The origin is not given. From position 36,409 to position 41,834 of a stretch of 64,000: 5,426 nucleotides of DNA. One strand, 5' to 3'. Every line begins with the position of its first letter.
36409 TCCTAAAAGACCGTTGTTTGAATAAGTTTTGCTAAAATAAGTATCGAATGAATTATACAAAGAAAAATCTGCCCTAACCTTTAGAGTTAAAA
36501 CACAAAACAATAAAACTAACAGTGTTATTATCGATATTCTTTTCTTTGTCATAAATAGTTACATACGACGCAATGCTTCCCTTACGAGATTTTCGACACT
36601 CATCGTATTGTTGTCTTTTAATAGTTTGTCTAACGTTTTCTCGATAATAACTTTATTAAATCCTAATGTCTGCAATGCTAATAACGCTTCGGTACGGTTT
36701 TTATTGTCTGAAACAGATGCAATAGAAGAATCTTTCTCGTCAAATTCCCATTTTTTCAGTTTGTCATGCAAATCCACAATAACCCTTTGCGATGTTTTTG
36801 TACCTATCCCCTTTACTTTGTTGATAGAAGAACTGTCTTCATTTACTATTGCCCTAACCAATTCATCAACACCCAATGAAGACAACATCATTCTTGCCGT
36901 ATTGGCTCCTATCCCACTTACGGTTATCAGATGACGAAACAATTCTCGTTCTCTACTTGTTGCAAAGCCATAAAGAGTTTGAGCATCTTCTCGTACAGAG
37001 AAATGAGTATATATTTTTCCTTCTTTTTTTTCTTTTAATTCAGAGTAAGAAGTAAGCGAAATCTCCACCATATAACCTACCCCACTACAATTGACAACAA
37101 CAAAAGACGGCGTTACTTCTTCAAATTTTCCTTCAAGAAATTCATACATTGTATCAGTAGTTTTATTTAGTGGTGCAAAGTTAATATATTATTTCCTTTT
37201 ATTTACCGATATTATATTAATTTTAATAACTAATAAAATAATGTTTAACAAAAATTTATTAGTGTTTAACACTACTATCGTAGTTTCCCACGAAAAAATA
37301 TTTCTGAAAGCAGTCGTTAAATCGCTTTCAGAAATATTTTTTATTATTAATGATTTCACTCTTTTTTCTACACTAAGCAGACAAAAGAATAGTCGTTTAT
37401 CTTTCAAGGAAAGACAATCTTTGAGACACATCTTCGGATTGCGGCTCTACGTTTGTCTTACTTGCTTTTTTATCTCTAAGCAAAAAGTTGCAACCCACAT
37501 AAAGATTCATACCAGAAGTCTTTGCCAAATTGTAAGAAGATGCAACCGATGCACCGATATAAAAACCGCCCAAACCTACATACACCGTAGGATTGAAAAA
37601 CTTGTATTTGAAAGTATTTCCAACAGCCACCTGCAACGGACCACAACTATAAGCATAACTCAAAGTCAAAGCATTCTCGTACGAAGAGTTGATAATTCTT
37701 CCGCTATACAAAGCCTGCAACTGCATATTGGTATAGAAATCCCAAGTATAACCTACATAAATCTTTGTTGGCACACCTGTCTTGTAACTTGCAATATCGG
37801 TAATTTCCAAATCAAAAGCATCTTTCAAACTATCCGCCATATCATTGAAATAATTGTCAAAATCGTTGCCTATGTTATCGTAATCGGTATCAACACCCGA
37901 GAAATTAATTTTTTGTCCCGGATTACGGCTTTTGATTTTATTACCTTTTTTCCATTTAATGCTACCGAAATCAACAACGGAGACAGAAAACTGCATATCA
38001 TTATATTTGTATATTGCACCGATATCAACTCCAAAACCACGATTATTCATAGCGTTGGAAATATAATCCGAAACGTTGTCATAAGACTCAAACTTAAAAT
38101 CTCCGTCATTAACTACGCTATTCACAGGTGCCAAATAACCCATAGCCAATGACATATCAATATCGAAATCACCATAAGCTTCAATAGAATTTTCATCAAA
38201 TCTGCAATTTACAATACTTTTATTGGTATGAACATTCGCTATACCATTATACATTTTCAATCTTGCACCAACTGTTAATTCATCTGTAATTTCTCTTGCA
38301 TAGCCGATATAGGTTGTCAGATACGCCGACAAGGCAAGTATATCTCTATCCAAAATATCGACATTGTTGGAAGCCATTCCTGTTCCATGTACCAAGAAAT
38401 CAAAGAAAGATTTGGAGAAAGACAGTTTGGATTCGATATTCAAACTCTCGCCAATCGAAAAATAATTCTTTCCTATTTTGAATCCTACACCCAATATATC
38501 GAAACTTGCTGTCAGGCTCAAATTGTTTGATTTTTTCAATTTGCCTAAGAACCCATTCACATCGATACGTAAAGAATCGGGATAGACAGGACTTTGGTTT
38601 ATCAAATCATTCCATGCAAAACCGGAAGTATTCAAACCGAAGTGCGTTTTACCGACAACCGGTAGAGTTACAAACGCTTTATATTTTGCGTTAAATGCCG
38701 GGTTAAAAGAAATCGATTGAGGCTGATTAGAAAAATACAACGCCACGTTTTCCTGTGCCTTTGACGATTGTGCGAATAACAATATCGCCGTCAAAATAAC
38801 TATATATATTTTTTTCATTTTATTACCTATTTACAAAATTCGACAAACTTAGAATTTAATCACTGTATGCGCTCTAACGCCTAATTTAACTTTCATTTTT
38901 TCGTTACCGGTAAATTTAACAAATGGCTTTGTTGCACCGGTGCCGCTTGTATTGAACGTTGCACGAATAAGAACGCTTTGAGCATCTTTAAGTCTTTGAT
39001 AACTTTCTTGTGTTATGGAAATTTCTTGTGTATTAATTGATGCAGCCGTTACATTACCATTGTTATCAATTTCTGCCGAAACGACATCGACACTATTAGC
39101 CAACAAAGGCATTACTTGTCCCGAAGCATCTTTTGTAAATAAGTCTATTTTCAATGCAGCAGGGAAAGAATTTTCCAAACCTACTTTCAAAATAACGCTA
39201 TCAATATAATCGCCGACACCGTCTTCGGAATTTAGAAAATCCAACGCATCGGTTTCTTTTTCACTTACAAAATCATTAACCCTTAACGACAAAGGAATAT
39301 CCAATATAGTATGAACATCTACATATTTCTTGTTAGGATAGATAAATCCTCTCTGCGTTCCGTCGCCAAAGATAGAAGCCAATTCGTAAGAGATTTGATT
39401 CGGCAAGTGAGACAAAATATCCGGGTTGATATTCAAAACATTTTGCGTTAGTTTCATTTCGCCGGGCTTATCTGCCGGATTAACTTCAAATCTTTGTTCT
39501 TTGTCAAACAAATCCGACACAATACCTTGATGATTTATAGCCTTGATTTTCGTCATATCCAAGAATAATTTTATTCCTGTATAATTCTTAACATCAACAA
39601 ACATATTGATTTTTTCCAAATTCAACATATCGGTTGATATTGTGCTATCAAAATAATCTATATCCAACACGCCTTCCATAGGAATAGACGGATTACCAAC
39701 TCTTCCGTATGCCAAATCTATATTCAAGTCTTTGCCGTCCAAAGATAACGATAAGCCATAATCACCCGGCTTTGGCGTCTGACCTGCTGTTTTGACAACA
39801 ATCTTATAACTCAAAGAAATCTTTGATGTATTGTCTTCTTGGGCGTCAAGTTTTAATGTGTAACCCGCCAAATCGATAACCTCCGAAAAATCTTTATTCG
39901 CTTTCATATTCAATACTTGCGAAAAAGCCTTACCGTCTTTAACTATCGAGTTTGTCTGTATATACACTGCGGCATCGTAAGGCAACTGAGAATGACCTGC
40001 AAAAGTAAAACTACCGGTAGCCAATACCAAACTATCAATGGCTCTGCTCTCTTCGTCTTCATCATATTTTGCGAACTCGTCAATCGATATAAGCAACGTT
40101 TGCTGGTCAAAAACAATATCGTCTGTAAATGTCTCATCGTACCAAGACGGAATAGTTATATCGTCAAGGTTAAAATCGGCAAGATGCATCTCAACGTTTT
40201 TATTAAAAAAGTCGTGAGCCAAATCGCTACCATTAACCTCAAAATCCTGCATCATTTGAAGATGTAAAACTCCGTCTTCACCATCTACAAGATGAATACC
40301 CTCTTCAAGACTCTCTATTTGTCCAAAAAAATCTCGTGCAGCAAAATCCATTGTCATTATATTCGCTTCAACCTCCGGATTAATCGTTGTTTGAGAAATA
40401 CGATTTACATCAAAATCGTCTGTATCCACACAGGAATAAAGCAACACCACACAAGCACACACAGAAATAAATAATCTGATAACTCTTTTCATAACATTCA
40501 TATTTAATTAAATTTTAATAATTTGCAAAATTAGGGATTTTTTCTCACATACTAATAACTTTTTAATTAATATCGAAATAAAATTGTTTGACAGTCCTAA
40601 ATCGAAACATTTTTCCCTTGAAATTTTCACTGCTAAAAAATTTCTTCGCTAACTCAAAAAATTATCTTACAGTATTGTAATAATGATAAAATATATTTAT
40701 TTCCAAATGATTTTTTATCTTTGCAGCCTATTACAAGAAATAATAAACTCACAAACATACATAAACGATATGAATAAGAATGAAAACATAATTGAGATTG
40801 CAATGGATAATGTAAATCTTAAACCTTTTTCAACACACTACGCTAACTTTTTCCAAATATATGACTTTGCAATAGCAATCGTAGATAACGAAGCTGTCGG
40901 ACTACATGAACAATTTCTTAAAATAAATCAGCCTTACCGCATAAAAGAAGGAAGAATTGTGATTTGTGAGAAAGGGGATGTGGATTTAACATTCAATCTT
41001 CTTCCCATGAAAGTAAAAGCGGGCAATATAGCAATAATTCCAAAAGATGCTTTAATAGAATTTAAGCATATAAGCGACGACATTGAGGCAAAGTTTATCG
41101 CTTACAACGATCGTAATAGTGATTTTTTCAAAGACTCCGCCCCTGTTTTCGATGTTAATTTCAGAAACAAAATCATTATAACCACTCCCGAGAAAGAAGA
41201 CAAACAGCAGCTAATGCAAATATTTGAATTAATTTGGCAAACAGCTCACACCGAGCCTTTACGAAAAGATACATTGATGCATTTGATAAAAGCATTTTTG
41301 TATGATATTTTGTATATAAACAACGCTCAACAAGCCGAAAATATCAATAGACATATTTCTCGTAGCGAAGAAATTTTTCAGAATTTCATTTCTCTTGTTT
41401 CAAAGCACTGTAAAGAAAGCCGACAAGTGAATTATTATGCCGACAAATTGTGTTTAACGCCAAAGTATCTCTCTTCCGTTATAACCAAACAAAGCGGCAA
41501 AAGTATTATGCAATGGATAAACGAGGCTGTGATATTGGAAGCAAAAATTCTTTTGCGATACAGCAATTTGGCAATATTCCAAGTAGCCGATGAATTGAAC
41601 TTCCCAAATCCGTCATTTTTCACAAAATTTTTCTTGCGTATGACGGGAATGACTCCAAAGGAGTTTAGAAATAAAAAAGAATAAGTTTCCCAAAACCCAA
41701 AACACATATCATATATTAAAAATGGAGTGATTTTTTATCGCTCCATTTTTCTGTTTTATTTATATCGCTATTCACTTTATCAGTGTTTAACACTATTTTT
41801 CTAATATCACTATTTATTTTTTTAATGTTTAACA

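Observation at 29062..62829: Dispersed family of strictly 21-bp-periodic tandem repeats occupying gene 3' flanks across the chromosome part of the window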

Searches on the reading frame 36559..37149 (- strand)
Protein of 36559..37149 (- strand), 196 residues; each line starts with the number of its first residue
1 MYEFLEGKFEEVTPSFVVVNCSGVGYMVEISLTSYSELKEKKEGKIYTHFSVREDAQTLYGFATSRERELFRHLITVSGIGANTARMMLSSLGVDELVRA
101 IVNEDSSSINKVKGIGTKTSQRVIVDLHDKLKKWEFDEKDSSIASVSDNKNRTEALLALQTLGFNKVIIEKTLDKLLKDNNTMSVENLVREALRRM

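Call 10: search_protein_families(library=pfam, proteins=[window:36559-37149:-])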
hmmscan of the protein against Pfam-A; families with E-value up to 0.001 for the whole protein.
window:36559-37149:- (196 aa): 4 families
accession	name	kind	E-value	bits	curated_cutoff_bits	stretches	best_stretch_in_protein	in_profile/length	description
PF01330.27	RuvA_N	-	1.6e-21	76.6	23.6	1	1-61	1-61/61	RuvA N terminal domain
PF14520.12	HHH_5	-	5.9e-12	46.3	27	1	71-129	1-57/57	Helix-hairpin-helix domain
PF07499.19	RuvA_C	-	1.9e-11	44.7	24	1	151-196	2-46/47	RuvA, C-terminal domain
PF00416.27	Ribosomal_S13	-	0.00059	20.7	31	0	66-99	9-42/128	Ribosomal protein S13/S18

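Call 13: find_encoding_contigs(protein=window:36559-37149:-, flank=10000, max_places=10)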
Protein window:36559-37149:- (196 aa): 7 contigs read that carry it; 6 places shown.
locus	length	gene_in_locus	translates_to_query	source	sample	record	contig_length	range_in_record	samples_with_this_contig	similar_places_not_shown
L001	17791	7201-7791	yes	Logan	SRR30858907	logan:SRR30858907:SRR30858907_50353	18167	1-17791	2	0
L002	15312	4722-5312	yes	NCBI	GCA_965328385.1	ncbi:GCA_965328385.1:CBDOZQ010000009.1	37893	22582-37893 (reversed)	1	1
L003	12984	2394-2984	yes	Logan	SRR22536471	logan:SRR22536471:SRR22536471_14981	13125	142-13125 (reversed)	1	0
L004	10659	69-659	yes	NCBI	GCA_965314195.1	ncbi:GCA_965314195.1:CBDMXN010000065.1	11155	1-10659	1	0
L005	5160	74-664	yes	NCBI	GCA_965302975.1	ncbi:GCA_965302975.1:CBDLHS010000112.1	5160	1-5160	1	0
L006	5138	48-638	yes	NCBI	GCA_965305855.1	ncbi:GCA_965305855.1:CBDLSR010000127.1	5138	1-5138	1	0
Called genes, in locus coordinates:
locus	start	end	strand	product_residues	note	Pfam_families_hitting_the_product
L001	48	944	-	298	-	PF25919:BSH_CusB (faint), PF00364:Biotin_lipoyl (faint), PF25917:BSH_RND, PF25973:BSH_CzcB, PF25997:BSH_YhbJ (faint)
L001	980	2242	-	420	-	PF02321:OEP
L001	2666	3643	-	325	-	PF12833:HTH_18, PF00165:HTH_AraC (weak)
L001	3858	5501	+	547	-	-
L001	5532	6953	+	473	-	PF18990:DUF5723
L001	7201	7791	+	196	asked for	PF01330:RuvA_N, PF14520:HHH_5, PF07499:RuvA_C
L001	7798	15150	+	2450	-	PF14349:SprA_N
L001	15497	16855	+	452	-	PF01225:Mur_ligase, PF08245:Mur_ligase_M, PF02875:Mur_ligase_C (weak)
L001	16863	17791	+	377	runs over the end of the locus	PF09640:DUF2027, PF01713:Smr (weak)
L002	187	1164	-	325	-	PF12833:HTH_18, PF00165:HTH_AraC (weak)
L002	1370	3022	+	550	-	-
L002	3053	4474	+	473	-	PF18990:DUF5723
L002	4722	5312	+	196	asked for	PF01330:RuvA_N, PF14520:HHH_5, PF07499:RuvA_C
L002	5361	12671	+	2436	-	PF14349:SprA_N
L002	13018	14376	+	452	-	PF01225:Mur_ligase, PF08245:Mur_ligase_M, PF02875:Mur_ligase_C (weak)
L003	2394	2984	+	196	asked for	PF01330:RuvA_N, PF14520:HHH_5, PF07499:RuvA_C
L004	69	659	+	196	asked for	PF01330:RuvA_N, PF14520:HHH_5, PF07499:RuvA_C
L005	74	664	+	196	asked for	PF01330:RuvA_N, PF14520:HHH_5, PF07499:RuvA_C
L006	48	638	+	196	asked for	PF01330:RuvA_N, PF14520:HHH_5, PF07499:RuvA_C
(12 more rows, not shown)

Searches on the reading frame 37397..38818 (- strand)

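Call 10: search_protein_families(library=pfam, proteins=[window:37397-38818:-])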
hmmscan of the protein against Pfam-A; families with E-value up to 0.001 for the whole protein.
window:37397-38818:- (473 aa): 1 family
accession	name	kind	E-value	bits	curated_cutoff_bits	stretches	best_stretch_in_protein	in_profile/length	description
PF18990.6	DUF5723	-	4.2e-68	231.2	26.8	1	40-423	1-375/376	Family of unknown function (DUF5723)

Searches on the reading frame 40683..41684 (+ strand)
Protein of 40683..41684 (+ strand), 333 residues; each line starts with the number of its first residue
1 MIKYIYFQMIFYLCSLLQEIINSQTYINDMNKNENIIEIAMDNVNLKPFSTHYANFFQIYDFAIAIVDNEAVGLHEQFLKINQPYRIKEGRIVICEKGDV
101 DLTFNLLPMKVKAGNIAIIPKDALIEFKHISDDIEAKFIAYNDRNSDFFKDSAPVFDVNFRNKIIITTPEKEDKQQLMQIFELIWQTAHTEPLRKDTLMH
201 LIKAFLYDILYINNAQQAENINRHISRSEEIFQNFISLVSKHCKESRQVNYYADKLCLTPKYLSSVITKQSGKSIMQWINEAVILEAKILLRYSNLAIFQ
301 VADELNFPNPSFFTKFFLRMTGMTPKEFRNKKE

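Call 10: search_protein_families(library=pfam, proteins=[window:40683-41684:+])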
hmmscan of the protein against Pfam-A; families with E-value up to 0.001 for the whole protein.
window:40683-41684:+ (333 aa): 2 families
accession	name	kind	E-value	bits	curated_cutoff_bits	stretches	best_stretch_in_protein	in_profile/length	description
PF12833.13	HTH_18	-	3e-18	66.3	33.6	1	252-330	1-79/80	Helix-turn-helix domain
PF00165.29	HTH_AraC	-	3.4e-08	33.9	26.6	1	294-330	7-42/42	Bacterial regulatory helix-turn-helix proteins, AraC family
